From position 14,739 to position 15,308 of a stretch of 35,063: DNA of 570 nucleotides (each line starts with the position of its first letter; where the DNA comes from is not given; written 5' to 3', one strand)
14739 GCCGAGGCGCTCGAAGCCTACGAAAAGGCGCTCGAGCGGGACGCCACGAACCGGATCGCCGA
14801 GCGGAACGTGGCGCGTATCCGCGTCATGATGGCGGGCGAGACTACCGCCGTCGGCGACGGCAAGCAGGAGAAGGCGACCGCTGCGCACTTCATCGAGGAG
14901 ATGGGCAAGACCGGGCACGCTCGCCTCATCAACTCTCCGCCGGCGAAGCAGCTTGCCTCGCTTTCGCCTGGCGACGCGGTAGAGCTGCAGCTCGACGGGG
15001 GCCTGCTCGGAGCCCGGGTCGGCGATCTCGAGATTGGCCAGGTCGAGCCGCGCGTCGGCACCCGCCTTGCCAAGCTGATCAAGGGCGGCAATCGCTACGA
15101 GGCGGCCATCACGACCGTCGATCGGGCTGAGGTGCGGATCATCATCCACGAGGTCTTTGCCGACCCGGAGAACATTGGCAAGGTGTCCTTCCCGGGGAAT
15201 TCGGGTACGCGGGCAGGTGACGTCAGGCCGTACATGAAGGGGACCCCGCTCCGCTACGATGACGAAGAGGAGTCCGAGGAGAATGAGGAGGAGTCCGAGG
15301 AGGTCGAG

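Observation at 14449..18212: Two-gene module: TPR/acidic-tail protein plus 941-aa Zn-ribbon methyltransferase-like protein, just downstream of PolX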

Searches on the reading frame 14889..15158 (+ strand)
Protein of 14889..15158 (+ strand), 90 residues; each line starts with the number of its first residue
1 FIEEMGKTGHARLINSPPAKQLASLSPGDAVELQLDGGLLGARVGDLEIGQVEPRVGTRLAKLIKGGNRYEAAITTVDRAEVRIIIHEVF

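Call 83: search_solved_structures(query=A7, max_evalue=10, show_alignments=3)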
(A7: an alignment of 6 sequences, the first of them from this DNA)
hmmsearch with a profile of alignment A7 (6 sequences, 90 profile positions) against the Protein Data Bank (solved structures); distinct sequences matched with E-value up to 10: 4.
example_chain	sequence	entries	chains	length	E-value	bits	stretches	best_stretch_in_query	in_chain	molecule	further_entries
8bl3_A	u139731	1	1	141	0.078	16.6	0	14-38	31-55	scIg12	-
8bl6_A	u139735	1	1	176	0.13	16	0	14-37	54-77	dIG14-scdim-EF62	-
27rq_A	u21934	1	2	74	0.25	15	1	16-46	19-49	De novo designed miniprotein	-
8umd_C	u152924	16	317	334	1.1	12.9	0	37-69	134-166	Flagellar motor switch protein FliM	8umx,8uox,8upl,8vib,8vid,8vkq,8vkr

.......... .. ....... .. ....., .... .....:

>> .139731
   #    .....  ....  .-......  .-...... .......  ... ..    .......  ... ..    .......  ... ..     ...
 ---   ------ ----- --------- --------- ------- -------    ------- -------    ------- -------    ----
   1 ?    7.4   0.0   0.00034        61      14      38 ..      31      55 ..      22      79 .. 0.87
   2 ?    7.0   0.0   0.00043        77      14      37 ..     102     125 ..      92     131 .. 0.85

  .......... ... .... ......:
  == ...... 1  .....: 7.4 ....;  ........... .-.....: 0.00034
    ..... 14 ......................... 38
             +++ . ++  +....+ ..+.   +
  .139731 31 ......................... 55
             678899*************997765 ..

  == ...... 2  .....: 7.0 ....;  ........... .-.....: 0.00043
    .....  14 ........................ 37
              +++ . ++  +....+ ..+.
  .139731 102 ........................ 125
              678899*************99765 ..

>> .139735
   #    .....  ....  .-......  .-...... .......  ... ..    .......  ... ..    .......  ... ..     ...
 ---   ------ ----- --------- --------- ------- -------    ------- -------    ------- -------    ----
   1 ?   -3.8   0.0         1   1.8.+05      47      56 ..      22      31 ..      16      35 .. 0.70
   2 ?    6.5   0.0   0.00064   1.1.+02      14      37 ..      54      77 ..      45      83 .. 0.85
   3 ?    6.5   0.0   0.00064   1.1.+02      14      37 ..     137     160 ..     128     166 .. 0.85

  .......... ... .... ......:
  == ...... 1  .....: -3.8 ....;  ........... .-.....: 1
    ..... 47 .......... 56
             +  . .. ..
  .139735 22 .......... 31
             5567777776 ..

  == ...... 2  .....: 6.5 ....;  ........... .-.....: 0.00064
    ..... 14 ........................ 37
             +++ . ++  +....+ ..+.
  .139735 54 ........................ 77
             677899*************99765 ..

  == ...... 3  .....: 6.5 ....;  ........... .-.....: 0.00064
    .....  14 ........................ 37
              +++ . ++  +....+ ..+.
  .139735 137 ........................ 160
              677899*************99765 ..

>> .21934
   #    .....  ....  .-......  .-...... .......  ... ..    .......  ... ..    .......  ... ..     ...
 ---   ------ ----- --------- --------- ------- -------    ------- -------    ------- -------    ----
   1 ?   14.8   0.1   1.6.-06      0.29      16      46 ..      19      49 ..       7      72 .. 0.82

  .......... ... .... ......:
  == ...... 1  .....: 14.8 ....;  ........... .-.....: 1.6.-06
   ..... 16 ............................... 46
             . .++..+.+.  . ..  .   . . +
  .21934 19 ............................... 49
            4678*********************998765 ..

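Call 84: search_protein_families(library=pfam, alignment_id=A7, max_evalue=10)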
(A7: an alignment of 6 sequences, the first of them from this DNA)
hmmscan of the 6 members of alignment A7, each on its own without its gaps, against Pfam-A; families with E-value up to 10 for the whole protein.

A. member 1, seq(90 aa): 0 families

B. families by the number of members that match (of 6 scanned): 2 families
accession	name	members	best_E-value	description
PF20260.4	PUA_4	1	0.095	RNA methyltransferase PUA domain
PF23424.1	DUF7112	1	0.21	Family of unknown function (DUF7112)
